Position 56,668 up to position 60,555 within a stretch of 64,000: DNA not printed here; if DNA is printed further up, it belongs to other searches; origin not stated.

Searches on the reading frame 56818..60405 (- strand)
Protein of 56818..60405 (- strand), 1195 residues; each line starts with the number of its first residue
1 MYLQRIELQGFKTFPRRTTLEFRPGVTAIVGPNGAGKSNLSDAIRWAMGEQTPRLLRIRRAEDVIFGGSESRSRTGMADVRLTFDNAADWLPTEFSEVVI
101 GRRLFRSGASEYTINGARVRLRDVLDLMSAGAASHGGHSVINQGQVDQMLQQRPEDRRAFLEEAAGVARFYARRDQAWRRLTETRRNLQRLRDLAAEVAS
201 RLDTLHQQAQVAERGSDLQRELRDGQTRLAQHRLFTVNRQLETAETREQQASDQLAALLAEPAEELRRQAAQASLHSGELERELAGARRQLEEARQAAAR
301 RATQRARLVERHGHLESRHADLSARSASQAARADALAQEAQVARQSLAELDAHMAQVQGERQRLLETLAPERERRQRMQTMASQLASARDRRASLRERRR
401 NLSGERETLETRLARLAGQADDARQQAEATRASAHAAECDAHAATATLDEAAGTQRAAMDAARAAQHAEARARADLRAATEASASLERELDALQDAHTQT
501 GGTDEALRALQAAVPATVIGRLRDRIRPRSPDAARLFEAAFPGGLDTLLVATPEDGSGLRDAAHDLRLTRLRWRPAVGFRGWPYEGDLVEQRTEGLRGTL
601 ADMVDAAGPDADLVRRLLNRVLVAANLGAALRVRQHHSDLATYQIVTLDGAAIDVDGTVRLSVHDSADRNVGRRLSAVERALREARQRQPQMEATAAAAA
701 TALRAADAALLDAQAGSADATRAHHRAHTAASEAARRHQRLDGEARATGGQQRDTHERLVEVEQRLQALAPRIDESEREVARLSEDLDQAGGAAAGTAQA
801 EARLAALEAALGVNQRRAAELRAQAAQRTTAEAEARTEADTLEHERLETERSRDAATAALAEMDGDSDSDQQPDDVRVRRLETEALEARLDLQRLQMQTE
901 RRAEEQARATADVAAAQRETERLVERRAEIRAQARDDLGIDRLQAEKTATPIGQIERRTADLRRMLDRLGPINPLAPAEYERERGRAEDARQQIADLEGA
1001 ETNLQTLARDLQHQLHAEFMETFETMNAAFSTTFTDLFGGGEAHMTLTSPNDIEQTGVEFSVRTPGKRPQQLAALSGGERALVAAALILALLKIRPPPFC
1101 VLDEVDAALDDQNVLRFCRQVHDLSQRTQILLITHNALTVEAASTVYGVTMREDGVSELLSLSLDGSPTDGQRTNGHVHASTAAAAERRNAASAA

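Call 26: search_protein_families(library=ncbifam, proteins=[window:56818-60405:-], max_evalue=0.00001)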
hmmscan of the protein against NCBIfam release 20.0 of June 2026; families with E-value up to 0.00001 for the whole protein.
window:56818-60405:- (1195 aa): 18 families
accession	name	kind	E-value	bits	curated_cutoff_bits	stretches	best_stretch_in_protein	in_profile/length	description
TIGR02168.1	SMC_prok_B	equivalog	8e-225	749.2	567.35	1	2-1164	1-1181/1181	chromosome segregation protein SMC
TIGR02169.1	SMC_prok_A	equivalog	1.9e-131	439.9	729.4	1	2-1164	1-1165/1165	chromosome segregation protein SMC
NF045487.1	ASRP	equivalog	1.2e-22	80.3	300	1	837-1117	317-575/593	archaea-specific SMC-related protein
TIGR00634.1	recN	equivalog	2.5e-16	59.7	407.85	2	16-352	14-343/563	DNA repair protein RecN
NF003034.1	PRK03918.1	equivalog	9.1e-16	57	700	1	1-419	1-399/878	DNA double-strand break repair ATPase Rad50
NF045780.1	TrlF_fam_ATP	equivalog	1.6e-15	57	350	1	15-416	300-706/944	TrlF family AAA-like ATPase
NF041034.1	Rad50_Sulf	equivalog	3e-12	45.3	1000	1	1-54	1-53/872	DNA double-strand break repair ATPase Rad50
NF002572.0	PRK02224.1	equivalog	2.8e-10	39.2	1087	1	1-161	1-155/888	DNA double-strand break repair ATPase Rad50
NF041035.1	Rad50_Halo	equivalog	2.1e-09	36.4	1000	1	1-386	1-369/883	DNA double-strand break repair ATPase Rad50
NF002244.0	PRK01156.1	equivalog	3.8e-09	35.2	847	1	1-70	1-65/895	DNA double-strand break repair ATPase Rad50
TIGR04520.1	ECF_ATPase_1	equivalog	2.3e-08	33.8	315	1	1070-1146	132-206/269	energy-coupling factor transporter ATPase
TIGR01978.1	sufC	equivalog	1.2e-07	31.4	212.8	0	1075-1138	145-205/243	Fe-S cluster assembly ATPase SufC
NF008121.0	PRK10869.1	equivalog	1.9e-07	30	418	0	16-394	14-373/553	DNA repair protein RecN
TIGR04521.1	ECF_ATPase_2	equivalog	5.4e-07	29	330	0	1073-1141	143-209/279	energy-coupling factor transporter ATPase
TIGR01166.1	cbiO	subfamily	3.2e-06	26.7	211.8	0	1068-1136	121-186/190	cobalt ABC transporter, ATP-binding protein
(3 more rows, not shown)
